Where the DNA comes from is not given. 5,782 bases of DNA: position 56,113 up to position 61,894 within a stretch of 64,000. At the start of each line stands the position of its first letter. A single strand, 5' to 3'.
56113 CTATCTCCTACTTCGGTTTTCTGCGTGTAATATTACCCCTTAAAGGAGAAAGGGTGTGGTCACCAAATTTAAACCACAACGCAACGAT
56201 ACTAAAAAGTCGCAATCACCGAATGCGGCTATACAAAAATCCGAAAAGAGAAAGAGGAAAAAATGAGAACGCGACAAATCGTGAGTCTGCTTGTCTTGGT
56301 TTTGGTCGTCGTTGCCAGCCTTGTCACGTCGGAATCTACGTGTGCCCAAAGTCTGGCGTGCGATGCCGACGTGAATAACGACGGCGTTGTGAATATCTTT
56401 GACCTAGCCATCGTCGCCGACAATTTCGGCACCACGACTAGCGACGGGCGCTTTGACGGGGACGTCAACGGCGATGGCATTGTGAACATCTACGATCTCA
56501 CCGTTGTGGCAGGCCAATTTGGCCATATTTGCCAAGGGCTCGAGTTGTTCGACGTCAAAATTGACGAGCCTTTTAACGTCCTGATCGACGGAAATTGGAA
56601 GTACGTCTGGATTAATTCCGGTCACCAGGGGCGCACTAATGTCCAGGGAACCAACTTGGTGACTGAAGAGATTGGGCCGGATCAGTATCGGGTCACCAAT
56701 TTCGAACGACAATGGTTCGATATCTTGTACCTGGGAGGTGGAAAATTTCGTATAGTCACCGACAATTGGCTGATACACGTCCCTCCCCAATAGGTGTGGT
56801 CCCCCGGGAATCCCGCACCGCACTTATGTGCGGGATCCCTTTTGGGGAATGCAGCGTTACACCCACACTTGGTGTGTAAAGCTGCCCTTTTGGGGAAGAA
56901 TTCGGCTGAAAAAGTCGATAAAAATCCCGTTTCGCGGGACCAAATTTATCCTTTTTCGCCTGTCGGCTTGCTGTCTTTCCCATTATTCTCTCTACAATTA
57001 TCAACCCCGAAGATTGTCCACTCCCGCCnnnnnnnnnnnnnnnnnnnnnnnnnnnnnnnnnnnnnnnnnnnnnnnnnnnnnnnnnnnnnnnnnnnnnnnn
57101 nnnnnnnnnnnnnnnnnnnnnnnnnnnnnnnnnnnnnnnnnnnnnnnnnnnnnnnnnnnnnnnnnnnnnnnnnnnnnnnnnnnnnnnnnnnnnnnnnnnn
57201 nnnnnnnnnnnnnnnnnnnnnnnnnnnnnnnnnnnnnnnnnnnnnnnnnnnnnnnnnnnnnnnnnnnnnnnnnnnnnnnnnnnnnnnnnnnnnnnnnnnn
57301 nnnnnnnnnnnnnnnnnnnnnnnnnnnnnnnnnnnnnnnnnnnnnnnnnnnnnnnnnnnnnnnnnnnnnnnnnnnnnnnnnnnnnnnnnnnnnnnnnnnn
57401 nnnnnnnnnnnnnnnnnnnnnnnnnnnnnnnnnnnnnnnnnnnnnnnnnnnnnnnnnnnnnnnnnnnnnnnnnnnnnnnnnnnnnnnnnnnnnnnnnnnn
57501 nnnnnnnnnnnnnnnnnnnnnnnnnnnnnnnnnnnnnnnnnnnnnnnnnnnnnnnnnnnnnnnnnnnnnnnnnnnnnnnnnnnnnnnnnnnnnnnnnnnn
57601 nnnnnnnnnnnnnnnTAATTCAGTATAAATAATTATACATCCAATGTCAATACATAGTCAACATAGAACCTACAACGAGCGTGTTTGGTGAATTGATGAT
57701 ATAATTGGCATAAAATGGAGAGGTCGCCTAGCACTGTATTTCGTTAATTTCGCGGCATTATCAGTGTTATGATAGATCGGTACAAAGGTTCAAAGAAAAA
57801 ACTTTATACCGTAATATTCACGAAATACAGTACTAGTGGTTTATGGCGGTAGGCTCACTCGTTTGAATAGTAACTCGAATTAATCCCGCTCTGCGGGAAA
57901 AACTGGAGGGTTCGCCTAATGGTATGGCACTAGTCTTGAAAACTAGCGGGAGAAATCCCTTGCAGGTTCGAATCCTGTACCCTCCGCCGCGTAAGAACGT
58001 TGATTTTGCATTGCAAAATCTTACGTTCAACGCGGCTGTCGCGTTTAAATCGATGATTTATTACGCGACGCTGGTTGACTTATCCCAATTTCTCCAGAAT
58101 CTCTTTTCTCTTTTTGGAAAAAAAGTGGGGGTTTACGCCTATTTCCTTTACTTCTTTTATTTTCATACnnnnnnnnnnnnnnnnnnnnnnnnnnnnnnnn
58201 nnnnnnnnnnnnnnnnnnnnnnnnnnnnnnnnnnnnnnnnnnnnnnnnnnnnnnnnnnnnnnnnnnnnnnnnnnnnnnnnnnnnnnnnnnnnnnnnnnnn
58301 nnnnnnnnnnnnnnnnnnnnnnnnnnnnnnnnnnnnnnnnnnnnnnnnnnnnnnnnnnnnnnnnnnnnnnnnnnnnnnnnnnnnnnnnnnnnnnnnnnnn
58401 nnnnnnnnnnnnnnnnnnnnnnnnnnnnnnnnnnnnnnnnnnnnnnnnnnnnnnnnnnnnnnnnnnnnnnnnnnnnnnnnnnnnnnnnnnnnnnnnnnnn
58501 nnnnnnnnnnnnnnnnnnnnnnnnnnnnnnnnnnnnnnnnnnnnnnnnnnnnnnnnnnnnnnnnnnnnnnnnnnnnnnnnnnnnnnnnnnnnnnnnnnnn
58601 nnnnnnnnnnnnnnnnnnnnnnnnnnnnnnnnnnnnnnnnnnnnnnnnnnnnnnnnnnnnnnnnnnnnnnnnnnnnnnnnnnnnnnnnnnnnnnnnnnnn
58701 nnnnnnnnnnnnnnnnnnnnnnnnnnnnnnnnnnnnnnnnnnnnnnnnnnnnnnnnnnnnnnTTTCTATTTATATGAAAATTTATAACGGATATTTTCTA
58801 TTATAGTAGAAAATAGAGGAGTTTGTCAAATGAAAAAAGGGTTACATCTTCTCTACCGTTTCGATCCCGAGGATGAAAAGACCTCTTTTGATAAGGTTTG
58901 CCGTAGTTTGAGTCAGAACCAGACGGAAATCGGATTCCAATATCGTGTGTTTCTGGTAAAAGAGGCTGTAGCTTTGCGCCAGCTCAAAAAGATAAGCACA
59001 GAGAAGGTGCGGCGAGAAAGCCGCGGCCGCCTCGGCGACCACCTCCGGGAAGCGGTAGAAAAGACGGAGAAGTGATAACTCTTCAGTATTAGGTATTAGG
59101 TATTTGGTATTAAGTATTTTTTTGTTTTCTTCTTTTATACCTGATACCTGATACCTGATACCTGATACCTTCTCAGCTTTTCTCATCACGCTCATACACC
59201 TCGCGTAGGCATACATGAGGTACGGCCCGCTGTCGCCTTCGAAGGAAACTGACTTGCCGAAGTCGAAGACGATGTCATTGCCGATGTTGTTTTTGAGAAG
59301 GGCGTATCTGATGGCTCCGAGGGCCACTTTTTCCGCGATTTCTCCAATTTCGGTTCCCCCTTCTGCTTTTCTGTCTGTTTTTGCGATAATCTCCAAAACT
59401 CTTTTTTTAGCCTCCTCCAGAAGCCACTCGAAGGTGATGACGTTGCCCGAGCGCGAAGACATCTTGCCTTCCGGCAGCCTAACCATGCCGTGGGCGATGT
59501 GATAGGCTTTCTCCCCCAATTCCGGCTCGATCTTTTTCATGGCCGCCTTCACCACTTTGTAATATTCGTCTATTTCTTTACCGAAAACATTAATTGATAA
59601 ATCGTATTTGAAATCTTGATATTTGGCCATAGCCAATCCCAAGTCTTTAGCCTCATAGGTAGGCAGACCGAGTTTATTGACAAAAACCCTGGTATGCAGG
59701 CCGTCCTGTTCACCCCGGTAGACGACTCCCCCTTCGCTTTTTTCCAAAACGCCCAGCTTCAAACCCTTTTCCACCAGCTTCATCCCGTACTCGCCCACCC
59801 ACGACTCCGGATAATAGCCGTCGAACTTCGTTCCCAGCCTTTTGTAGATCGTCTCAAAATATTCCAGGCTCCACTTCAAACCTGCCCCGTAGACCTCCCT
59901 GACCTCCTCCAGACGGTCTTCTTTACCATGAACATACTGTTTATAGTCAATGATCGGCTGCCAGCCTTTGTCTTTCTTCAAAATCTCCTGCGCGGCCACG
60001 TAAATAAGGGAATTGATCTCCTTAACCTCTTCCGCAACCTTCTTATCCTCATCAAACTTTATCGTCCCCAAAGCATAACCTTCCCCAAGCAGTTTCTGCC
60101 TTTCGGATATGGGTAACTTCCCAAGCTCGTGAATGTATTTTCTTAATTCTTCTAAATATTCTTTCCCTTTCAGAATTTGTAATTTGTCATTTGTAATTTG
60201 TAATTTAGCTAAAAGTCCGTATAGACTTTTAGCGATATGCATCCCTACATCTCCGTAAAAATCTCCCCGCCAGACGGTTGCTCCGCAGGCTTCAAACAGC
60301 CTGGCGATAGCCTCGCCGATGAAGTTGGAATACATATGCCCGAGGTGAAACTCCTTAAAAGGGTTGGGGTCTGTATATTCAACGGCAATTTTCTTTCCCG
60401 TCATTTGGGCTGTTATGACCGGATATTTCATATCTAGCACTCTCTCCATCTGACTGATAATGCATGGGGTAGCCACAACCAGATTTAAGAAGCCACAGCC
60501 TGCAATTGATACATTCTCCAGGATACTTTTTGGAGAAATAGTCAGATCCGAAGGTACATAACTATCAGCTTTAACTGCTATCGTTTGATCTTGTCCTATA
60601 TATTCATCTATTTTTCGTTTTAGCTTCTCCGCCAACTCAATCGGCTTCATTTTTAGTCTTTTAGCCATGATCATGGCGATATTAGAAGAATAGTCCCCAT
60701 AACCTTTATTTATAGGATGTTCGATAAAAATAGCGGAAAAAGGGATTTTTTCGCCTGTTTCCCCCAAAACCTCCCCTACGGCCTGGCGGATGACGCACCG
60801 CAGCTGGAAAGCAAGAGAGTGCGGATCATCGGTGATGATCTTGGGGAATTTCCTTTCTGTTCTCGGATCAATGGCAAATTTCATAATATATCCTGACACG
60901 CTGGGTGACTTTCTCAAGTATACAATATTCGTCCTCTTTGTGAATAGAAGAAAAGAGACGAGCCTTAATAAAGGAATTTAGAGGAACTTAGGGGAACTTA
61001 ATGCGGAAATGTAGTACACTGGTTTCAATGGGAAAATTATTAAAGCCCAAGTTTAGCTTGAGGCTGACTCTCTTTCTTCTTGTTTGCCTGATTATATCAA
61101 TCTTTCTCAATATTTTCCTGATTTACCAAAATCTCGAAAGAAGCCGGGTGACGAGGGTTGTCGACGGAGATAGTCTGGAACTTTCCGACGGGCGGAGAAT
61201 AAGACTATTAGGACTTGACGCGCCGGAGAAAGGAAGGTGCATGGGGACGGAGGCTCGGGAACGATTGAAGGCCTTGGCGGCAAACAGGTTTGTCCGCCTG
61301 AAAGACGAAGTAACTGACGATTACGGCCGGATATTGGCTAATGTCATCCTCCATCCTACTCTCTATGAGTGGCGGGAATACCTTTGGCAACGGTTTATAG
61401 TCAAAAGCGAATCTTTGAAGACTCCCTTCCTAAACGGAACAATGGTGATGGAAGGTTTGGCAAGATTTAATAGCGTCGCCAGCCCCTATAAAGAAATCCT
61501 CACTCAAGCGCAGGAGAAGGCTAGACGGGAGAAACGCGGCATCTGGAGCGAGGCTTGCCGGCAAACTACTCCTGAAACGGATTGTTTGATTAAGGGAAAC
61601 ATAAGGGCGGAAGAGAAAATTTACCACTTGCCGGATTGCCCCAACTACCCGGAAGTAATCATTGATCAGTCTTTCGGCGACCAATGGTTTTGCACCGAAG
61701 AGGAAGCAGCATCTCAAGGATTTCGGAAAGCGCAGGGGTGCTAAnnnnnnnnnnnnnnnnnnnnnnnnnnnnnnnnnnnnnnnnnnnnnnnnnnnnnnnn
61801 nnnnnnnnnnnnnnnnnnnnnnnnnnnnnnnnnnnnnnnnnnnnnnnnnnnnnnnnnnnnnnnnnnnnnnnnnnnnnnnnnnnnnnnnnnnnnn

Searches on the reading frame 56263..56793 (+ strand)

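Call 66: search_protein_families(library=pfam, proteins=[window:56263-56793:+], max_evalue=0.0001)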
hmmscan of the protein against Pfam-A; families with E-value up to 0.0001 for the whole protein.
window:56263-56793:+ (176 aa): 1 family
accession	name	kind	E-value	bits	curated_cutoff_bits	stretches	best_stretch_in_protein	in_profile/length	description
PF00404.24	Dockerin_1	-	2.3e-08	34.6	22.9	1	36-83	3-53/57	Dockerin type I domain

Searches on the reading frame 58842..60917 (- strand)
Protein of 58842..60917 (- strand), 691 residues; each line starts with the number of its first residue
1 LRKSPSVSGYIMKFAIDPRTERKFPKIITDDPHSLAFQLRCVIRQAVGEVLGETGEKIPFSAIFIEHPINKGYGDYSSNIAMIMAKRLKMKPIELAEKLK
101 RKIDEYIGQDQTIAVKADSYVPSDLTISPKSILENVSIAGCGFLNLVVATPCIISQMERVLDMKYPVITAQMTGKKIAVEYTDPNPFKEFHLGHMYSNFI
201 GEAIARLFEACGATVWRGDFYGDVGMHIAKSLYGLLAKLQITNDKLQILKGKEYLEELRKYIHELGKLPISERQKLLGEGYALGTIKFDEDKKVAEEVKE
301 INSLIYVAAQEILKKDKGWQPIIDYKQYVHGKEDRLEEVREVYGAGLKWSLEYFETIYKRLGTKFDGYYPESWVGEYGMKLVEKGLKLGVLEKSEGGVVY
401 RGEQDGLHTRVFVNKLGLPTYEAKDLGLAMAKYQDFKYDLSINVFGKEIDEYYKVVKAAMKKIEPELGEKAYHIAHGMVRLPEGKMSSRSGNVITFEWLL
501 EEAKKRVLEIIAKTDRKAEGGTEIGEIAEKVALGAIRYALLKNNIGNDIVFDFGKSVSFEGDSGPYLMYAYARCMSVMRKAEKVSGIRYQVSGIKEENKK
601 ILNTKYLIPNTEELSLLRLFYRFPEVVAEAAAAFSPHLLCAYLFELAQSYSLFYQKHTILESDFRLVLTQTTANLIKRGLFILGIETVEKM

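Call 42: search_solved_structures(query=window:58842-60917:-, show_alignments=2, max_evalue=1e-10)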
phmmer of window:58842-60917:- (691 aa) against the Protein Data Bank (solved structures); distinct sequences matched with E-value up to 1e-10: 11.
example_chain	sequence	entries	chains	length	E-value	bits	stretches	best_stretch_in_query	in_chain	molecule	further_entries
2zue_A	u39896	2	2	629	6.3e-47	163.6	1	173-691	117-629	Arginyl-tRNA synthetase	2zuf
5yym_A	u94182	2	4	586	2.3e-43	151.8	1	405-691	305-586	Arginine--tRNA ligase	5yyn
5b63_A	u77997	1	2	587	2.4e-43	151.8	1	405-691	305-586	Arginine--tRNA ligase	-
4oby_A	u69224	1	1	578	2.7e-43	151.6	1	405-691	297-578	Arginine--tRNA ligase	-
6ao8_A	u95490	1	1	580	3.9e-39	137.9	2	469-689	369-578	Arginine--tRNA ligase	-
4zaj_A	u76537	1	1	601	2.2e-37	132.1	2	415-691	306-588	Arginine--tRNA ligase, cytoplasmic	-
1bs2_A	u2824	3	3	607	2.9e-37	131.7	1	326-691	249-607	PROTEIN (ARGINYL-TRNA SYNTHETASE) | ARGINYL-TRNA SYNTHETASE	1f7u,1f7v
4q2t_A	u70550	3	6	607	3e-37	131.6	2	415-691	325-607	Arginine--tRNA ligase, cytoplasmic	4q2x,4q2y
4r3z_B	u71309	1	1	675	3.5e-37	131.4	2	415-691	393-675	Arginine--tRNA ligase, cytoplasmic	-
1iq0_A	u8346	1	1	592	9.6e-33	116.8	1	441-657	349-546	ARGINYL-TRNA SYNTHETASE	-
5jld_A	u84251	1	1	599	7.4e-21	77.5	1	453-691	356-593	Arginyl-tRNA synthetase, putative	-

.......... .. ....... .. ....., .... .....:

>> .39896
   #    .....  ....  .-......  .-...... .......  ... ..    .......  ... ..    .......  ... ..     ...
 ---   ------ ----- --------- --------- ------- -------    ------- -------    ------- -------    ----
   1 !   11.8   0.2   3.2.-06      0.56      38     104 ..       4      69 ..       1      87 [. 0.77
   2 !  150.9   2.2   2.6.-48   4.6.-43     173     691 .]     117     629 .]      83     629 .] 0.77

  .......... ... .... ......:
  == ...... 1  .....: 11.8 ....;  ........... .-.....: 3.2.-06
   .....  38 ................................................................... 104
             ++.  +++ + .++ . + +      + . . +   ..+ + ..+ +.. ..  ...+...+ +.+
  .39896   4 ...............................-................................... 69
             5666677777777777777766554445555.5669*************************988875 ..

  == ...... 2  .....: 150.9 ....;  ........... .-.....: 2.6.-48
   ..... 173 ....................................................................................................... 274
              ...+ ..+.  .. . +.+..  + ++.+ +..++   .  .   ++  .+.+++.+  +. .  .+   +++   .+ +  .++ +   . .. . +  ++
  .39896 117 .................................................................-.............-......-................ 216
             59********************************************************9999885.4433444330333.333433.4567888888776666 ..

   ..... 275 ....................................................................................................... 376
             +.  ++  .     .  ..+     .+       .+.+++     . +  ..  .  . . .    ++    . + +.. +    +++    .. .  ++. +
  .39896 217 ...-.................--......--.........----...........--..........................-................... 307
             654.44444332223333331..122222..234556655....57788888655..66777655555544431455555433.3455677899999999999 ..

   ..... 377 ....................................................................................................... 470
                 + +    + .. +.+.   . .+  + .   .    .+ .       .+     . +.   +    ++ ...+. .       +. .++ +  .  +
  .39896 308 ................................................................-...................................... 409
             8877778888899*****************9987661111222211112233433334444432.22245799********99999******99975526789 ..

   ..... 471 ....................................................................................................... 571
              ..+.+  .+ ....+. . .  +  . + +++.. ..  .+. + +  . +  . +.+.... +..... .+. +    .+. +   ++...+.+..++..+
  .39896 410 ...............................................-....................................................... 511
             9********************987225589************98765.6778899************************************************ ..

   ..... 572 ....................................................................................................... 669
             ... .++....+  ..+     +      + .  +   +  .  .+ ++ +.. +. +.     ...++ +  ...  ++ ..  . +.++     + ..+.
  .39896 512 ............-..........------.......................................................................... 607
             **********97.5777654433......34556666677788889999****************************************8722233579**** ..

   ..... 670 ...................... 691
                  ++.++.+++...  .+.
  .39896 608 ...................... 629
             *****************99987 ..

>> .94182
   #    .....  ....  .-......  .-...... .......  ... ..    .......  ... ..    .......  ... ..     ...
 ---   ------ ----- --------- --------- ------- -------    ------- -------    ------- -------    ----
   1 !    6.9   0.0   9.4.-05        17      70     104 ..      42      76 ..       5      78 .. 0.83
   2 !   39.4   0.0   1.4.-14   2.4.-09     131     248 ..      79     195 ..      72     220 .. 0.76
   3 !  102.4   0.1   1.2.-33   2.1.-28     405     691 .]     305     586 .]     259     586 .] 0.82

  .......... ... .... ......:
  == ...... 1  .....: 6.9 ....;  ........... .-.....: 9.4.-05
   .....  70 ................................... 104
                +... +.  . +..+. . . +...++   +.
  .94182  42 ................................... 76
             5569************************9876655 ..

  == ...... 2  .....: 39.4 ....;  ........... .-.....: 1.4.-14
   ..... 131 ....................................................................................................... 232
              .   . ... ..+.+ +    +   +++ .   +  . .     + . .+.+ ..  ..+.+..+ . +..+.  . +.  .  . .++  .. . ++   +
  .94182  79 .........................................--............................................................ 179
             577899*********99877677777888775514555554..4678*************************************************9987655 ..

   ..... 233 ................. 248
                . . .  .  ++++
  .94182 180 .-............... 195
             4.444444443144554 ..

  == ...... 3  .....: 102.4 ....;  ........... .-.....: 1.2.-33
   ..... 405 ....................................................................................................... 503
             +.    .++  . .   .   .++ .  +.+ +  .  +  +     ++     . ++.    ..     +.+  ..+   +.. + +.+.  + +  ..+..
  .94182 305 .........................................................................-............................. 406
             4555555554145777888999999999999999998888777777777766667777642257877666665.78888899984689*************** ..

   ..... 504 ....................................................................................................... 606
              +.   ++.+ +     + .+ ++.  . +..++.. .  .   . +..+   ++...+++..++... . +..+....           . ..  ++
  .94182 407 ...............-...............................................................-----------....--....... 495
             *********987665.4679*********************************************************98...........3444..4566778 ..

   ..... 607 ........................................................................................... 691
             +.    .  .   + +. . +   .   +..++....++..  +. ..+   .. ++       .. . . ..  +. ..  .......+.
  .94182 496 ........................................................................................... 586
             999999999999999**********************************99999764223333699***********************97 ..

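Call 43: find_homologous_proteins(query=window:58842-60884:-, max_evalue=1e-30)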
Query window:58842-60884:- (680 aa): 7217 proteins with E <= 1e-30 among 8000 candidates; the best 120 are listed.
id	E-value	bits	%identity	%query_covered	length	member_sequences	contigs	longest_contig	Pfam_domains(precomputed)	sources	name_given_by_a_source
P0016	1.5e-267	908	61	97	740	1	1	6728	PF05746.22,PF00750.26,PF03485.22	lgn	-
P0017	8.9e-263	892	60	97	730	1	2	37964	PF05746.22,PF00750.26,PF03485.22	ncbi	-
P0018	6.8e-250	849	57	97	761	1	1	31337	PF05746.22,PF00750.26,PF03485.22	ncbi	-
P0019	1.2e-249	848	60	97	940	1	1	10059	PF03483.23,PF05746.22,PF00750.26,PF03485.22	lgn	-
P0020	7.8e-246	836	60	92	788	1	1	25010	PF05746.22,PF00750.26,PF03485.22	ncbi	-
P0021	1.6e-245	835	60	96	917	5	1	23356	PF03483.23,PF05746.22,PF00750.26,PF03485.22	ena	-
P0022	1.8e-242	825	58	96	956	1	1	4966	PF03483.23,PF05746.22,PF00750.26,PF03485.22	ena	-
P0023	7.1e-242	823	56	100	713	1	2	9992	PF05746.22,PF00750.26,PF03485.22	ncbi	-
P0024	8.4e-242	822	58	96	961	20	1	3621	PF03483.23,PF05746.22,PF00750.26,PF03485.22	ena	-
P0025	1.2e-241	822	58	97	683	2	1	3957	PF05746.22,PF00750.26,PF03485.22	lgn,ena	-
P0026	2.9e-240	817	57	99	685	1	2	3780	PF05746.22,PF00750.26,PF03485.22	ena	-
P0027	4.0e-237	807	58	97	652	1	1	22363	PF05746.22,PF00750.26,PF03485.22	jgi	jgi:arginyl-tRNA synthetase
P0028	4.8e-237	807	55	97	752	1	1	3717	PF05746.22,PF00750.26,PF03485.22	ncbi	-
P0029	7.1e-235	800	57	97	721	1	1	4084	PF05746.22,PF00750.26,PF03485.22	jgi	jgi:arginyl-tRNA synthetase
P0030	1.3e-229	782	57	96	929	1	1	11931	PF03483.23,PF05746.22,PF00750.26,PF03485.22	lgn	-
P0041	1.1e-211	723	86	57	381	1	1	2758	PF05746.22,PF00750.26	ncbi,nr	ncbi:arginine--tRNA ligase [Candidatus Microgenomates bacterium]|nr:arginine--tRNA ligase [Candidatu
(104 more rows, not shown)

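Call 51: find_encoding_contigs(protein=P0041, flank=3000, max_places=2)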
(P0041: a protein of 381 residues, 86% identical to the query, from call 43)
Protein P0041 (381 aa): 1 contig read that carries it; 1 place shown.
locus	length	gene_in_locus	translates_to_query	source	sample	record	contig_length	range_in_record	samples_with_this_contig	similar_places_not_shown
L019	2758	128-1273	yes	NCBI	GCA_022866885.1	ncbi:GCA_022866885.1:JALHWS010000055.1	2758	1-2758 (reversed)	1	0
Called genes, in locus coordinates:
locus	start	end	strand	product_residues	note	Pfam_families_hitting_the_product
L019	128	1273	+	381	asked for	PF00750:tRNA-synt_1d, PF05746:DALR_1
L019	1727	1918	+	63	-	PF15919:HicB_lk_antitox, PF21748:UPF0150 (weak)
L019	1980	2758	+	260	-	?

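Call 52: find_encoding_contigs(protein=P0017, flank=10000, max_places=2)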
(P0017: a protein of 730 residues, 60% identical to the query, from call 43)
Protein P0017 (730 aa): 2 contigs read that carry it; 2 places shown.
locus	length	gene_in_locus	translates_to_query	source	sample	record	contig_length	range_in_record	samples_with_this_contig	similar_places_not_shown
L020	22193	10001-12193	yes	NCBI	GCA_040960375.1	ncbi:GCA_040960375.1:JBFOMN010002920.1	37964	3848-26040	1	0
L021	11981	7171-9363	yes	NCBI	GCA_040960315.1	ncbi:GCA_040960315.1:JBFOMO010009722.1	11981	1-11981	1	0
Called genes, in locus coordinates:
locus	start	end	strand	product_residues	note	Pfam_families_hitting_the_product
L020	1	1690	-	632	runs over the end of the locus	PF08546:ApbA_C, PF01553:Acyltransferase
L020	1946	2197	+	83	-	-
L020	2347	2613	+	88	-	-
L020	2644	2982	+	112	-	PF07883:Cupin_2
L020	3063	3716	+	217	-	-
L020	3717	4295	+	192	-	-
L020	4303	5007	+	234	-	PF08713:DNA_alkylation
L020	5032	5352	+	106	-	PF01648:ACPS (weak)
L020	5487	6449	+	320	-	PF02515:CoA_transf_3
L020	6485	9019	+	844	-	PF00501:AMP-binding, PF00550:PP-binding (weak)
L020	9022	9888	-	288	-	PF00561:Abhydrolase_1, PF12146:Hydrolase_4, PF12697:Abhydrolase_6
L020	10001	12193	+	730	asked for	PF03485:Arg_tRNA_synt_N (weak), PF00750:tRNA-synt_1d, PF05746:DALR_1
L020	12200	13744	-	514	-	-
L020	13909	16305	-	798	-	-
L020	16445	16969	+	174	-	-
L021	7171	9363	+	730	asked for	PF03485:Arg_tRNA_synt_N (weak), PF00750:tRNA-synt_1d, PF05746:DALR_1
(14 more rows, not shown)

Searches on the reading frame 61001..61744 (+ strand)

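Call 66: search_protein_families(library=pfam, proteins=[window:61001-61744:+], max_evalue=0.0001)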
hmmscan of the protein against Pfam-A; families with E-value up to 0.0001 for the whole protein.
window:61001-61744:+ (247 aa): 1 family
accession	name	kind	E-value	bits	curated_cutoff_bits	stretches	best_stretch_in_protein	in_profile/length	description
PF00565.23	SNase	-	1.3e-15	58.2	21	1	66-184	1-107/107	Staphylococcal nuclease homologue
